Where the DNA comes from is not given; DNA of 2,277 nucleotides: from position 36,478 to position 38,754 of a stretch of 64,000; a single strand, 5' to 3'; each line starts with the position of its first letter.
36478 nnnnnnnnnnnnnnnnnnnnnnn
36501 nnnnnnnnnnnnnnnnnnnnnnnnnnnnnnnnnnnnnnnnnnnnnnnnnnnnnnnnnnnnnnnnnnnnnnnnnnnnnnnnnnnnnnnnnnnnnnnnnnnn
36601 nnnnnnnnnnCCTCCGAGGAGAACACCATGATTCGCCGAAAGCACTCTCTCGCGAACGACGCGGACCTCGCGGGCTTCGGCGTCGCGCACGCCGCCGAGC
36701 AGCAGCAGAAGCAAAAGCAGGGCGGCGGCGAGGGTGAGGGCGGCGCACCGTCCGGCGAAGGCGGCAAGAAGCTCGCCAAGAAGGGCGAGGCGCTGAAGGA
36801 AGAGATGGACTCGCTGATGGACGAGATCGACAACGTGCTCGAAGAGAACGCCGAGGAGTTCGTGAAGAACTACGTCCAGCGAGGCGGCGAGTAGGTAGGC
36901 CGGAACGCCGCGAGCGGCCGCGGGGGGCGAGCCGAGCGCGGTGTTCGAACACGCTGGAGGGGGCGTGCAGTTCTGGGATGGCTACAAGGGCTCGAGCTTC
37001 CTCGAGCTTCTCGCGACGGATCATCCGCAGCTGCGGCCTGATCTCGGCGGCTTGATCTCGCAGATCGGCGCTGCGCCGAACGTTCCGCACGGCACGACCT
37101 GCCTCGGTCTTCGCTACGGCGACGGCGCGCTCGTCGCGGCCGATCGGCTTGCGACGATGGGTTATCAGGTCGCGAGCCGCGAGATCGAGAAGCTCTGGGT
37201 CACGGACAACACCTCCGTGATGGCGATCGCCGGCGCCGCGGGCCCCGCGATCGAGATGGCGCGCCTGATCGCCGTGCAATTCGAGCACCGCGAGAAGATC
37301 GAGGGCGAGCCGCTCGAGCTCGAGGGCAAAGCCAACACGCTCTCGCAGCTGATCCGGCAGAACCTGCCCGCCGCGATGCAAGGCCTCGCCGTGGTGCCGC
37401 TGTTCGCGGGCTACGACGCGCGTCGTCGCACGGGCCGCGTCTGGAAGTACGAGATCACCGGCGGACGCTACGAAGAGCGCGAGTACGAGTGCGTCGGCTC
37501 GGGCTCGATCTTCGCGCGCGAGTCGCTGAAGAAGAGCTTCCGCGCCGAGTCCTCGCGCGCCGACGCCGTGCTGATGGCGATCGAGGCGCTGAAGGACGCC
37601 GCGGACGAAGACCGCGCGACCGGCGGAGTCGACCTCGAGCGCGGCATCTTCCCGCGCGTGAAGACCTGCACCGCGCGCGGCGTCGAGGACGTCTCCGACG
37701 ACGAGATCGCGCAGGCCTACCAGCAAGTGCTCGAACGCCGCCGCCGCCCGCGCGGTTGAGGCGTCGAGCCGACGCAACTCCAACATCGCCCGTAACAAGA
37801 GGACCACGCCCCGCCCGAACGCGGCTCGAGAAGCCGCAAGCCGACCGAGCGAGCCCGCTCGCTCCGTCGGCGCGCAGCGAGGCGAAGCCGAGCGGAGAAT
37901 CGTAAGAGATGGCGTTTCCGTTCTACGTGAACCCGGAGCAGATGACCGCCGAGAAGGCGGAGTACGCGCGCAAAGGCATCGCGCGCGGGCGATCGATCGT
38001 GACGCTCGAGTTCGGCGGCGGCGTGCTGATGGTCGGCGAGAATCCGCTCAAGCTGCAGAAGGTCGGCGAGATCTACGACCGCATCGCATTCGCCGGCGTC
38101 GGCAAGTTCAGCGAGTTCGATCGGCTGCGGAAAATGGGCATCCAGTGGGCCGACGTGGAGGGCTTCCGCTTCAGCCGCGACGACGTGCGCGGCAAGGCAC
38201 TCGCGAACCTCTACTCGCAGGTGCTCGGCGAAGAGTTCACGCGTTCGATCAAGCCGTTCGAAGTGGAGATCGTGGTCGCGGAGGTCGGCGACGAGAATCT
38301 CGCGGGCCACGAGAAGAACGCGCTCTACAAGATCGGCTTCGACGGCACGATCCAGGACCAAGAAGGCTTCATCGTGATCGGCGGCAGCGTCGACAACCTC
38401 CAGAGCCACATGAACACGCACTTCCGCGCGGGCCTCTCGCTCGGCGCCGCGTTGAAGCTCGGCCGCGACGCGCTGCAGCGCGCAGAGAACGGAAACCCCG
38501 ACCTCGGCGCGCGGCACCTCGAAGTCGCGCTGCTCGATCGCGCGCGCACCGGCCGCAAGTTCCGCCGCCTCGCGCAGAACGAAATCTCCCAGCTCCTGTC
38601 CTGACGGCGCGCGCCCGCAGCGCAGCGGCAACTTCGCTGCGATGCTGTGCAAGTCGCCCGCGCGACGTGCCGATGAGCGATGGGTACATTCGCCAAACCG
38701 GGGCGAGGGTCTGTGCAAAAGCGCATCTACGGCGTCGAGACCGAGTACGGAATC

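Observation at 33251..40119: Complete, compact Pup-proteasome locus (mpa-dop-pup-prcB-prcA-pafA) in an outer-membrane-bearing bacterium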

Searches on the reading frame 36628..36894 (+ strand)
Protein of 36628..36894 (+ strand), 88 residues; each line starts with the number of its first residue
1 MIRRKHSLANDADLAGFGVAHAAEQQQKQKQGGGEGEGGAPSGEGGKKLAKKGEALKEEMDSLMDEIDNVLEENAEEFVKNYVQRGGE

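Call 3: search_protein_families(library=pfam, proteins=[window:36628-36894:+])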
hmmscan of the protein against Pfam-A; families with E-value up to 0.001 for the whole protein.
window:36628-36894:+ (88 aa): 1 family
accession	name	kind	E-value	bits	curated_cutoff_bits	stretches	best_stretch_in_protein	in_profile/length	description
PF05639.16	Pup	-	9.2e-19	68.6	27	1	24-88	5-69/69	Pup-like protein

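Call 4: search_protein_families(library=ncbifam, proteins=[window:36628-36894:+])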
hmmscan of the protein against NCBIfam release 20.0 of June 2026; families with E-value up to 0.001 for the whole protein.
window:36628-36894:+ (88 aa): 1 family
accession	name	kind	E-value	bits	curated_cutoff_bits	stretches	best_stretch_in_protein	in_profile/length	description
TIGR03687.1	pupylate_cterm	equivalog_domain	6.8e-17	61.2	41.45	1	58-88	3-33/33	ubiquitin-like protein Pup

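Call 46: search_solved_structures(query=window:36628-36894:+, show_alignments=2, max_evalue=0.1)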
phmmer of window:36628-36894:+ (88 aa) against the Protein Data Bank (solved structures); distinct sequences matched with E-value up to 0.1: 8.
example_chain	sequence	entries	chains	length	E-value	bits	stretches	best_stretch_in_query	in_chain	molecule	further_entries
3m9d_G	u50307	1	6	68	5.8e-13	52.3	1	23-88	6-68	Prokaryotic ubiquitin-like protein pup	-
7px9_G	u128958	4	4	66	2.1e-12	50.5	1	23-88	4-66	Prokaryotic ubiquitin-like protein Pup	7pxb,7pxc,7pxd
9cku_H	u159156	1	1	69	1.3e-11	48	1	30-88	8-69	Pup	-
3m91_B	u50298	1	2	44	1.4e-10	44.7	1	52-88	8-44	Prokaryotic ubiquitin-like protein pup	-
7oy3_B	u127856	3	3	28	9.1e-09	38.9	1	61-88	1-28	Prokaryotic ubiquitin-like protein Pup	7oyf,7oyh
7oxy_B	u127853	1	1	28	1.7e-08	38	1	61-88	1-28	Prokaryotic ubiquitin-like protein Pup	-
4bjr_A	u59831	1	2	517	4.7e-06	30.3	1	61-88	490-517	PUP--PROTEIN LIGASE, PROKARYOTIC UBIQUITIN-LIKE PROTEIN PUP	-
1ci6_A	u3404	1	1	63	0.059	17.2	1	36-70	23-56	TRANSCRIPTION FACTOR ATF-4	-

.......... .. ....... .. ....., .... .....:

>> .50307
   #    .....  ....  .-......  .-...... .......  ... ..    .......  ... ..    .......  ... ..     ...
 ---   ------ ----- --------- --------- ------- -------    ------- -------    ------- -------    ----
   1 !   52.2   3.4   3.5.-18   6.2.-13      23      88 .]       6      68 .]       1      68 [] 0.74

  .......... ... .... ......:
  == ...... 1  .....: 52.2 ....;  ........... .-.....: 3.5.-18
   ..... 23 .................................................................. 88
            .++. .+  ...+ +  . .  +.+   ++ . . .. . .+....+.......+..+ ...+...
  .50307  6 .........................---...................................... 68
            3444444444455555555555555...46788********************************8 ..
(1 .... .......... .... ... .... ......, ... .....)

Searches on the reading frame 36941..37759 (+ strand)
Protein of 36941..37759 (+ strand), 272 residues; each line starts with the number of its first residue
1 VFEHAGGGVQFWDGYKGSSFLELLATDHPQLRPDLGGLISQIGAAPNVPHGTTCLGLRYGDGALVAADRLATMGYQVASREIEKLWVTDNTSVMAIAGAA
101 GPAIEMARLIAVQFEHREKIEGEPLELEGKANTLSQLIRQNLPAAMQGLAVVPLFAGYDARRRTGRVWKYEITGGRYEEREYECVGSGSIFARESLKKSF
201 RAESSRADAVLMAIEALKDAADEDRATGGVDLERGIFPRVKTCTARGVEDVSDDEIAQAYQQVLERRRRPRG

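Call 3: search_protein_families(library=pfam, proteins=[window:36941-37759:+])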
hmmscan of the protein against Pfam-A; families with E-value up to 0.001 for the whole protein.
window:36941-37759:+ (272 aa): 1 family
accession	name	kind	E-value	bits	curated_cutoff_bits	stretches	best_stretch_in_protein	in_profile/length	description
PF00227.31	Proteasome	-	2.1e-31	109.5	22.4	1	49-229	2-182/189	Proteasome subunit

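Call 4: search_protein_families(library=ncbifam, proteins=[window:36941-37759:+])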
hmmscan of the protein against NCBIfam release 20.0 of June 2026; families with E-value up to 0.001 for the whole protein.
window:36941-37759:+ (272 aa): 5 families
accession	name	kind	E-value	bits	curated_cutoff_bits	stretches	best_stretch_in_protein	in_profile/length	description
TIGR03690.1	20S_bact_beta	equivalog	6.8e-84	281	191.9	1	48-267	2-221/222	proteasome subunit beta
TIGR03634.1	arc_protsome_B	equivalog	7e-26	91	224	1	51-229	1-173/185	archaeal proteasome endopeptidase complex subunit beta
NF003075.0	PRK03996.1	subfamily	4.2e-12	45.9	219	1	44-265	29-241/248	archaeal proteasome endopeptidase complex subunit alpha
TIGR03633.1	arc_protsome_A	equivalog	4.9e-12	45.8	287.35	1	44-232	22-207/230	archaeal proteasome endopeptidase complex subunit alpha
NF003964.0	PRK05456.1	equivalog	0.00046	19.9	137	0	49-116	5-73/179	ATP-dependent protease subunit HslV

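Call 45: search_solved_structures(query=window:36941-37759:+, show_alignments=1)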
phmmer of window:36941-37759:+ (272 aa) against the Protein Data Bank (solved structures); distinct sequences matched with E-value up to 0.001: 214 (the best 60 are shown).
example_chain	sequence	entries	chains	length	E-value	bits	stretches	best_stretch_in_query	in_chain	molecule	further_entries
1q5r_H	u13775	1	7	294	2.7e-65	223.7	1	46-268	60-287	proteasome beta-type subunit 1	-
2h6j_H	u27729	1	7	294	5.9e-65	222.6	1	46-268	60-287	Proteasome beta-type subunit 1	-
1q5q_H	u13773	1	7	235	1.6e-62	214.7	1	52-268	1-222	proteasome beta-type subunit 1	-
2jay_A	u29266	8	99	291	1.1e-58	202.1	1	18-267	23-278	PROTEASOME | Proteasome subunit beta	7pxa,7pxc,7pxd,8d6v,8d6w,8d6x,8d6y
3mka_C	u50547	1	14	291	6.1e-58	199.6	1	18-267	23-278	Proteasome subunit beta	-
6ocw_H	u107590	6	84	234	7.5e-53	182.9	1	52-267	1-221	Proteasome subunit beta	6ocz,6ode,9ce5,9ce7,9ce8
2fhg_H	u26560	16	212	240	8.2e-53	182.8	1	52-267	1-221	proteasome, beta subunit | Proteasome (Beta subunit) PrcB | Proteasome subunit beta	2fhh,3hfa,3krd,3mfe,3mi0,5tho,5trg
9ceb_O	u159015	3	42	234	1.9e-52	181.6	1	53-267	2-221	Proteasome subunit beta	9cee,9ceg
3h6f_C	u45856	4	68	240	2e-52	181.5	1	53-267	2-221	Proteasome (Beta subunit) PrcB | Proteasome subunit beta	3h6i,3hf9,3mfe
5lzp_A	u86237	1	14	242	2.2e-52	181.4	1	53-267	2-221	Proteasome subunit beta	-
3h4p_a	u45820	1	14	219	1.8e-15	60.4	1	52-269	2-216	Proteasome subunit beta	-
6he5_1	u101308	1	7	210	8.4e-14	54.9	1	51-232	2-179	Proteasome subunit beta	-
1j2q_H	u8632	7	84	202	6.1e-13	52.1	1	52-232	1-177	Proteasome beta subunit | Proteasome subunit beta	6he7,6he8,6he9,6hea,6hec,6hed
10mt_L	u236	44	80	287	5.5e-12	49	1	47-229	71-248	Proteasome subunit beta type-5 | Proteasome component PRE2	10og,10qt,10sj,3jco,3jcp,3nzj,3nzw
4cr2_5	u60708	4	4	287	1.4e-11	47.7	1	47-229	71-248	PROTEASOME COMPONENT PRE2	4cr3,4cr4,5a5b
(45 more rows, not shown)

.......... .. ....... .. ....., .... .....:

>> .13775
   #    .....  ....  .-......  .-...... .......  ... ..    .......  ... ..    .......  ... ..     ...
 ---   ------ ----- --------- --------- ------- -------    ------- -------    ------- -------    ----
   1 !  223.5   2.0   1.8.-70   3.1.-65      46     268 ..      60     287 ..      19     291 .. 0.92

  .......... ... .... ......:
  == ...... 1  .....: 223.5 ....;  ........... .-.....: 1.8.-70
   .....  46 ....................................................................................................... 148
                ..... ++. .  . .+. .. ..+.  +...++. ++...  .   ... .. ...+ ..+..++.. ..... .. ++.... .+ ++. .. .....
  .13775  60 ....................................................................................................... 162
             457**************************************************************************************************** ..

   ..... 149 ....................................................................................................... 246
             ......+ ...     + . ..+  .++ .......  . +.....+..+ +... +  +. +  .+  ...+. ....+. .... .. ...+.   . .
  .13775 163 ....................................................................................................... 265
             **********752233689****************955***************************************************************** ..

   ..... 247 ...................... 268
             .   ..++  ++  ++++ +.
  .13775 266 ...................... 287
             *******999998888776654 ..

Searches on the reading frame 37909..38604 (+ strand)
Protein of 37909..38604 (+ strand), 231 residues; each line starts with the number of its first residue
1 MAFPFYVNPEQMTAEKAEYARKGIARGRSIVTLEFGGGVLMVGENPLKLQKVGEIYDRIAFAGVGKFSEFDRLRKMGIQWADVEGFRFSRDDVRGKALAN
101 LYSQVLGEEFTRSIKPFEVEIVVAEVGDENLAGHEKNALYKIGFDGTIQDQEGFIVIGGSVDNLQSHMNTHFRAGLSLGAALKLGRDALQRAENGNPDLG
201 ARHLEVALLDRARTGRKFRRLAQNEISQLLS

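Call 3: search_protein_families(library=pfam, proteins=[window:37909-38604:+])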
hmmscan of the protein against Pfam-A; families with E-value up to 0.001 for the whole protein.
window:37909-38604:+ (231 aa): 1 family
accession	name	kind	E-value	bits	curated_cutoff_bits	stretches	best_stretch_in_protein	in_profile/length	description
PF00227.31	Proteasome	-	5.2e-11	43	22.4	1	25-194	2-175/189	Proteasome subunit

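Call 4: search_protein_families(library=ncbifam, proteins=[window:37909-38604:+])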
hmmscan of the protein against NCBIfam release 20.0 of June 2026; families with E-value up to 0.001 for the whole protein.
window:37909-38604:+ (231 aa): 4 families
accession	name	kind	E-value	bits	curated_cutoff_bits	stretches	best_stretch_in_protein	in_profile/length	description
TIGR03691.1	20S_bact_alpha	equivalog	5e-83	278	139.05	1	1-230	1-228/229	proteasome subunit alpha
NF003075.0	PRK03996.1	subfamily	1.9e-08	33.9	219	1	18-230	27-236/248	archaeal proteasome endopeptidase complex subunit alpha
TIGR03633.1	arc_protsome_A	equivalog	3.4e-08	33.2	287.35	1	17-230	19-229/230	archaeal proteasome endopeptidase complex subunit alpha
TIGR03634.1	arc_protsome_B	equivalog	1.6e-06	27.8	224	1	48-193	31-165/185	archaeal proteasome endopeptidase complex subunit beta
